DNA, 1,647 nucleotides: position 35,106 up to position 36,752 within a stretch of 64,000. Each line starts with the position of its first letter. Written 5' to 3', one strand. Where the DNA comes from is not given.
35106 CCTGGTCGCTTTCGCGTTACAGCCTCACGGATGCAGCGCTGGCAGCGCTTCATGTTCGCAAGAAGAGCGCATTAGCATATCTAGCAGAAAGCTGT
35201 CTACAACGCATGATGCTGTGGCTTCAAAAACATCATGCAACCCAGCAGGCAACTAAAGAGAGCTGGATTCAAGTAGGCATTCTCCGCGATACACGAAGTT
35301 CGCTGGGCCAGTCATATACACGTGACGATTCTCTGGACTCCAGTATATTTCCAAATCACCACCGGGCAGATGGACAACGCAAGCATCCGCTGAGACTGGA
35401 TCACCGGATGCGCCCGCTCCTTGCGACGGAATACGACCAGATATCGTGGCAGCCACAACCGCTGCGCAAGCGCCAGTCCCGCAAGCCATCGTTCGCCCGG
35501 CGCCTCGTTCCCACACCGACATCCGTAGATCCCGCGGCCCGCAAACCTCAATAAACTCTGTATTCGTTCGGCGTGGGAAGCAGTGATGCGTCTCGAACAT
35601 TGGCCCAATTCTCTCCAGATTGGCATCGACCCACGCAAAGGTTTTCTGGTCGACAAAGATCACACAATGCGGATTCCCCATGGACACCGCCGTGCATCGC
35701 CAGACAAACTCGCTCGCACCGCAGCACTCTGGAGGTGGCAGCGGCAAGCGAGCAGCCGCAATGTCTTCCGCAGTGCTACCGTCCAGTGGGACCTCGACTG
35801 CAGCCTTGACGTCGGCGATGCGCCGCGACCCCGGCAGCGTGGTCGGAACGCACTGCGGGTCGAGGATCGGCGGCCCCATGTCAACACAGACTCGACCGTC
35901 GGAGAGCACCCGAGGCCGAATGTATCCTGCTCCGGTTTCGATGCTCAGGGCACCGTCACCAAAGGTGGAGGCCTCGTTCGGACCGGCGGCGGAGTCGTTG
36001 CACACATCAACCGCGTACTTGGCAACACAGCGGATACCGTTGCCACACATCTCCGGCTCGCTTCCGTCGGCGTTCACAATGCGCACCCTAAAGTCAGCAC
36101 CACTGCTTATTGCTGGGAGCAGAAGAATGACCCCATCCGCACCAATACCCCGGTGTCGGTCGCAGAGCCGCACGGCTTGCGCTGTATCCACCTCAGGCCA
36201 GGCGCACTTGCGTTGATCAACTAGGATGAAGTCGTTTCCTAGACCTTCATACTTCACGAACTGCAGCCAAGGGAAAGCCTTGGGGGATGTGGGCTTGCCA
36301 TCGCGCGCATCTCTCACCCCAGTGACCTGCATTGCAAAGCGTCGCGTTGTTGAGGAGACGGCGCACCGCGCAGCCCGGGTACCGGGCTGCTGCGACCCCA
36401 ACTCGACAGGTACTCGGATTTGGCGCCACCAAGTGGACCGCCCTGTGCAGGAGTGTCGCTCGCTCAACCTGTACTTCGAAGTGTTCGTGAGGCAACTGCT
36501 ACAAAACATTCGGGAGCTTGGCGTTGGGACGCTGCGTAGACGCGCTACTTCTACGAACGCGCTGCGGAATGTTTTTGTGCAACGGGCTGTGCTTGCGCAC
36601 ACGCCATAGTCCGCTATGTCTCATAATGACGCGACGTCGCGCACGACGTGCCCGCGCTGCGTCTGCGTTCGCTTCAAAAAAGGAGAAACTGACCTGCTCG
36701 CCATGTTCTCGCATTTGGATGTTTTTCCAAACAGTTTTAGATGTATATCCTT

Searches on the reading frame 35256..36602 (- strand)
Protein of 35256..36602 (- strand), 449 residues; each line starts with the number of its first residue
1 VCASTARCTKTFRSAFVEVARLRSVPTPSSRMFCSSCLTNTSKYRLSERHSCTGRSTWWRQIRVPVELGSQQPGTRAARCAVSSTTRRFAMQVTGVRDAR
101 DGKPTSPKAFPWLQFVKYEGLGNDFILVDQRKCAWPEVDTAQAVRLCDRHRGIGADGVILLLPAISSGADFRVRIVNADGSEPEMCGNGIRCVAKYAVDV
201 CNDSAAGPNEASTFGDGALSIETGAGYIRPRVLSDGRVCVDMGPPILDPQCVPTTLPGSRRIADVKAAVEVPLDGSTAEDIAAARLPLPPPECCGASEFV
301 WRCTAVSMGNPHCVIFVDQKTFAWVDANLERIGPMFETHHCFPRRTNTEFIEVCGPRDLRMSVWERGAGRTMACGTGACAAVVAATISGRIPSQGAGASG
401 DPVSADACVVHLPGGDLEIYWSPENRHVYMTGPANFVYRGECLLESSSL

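Call 80: search_protein_families(library=pfam, proteins=[window:35256-36602:-], max_evalue=0.00001)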
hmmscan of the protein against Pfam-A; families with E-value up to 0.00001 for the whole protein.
window:35256-36602:- (449 aa): 1 family
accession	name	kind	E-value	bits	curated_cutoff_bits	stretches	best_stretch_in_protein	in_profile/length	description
PF01678.24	DAP_epimerase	-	1.2e-56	190.4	34.7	2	305-437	2-121/121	Diaminopimelate epimerase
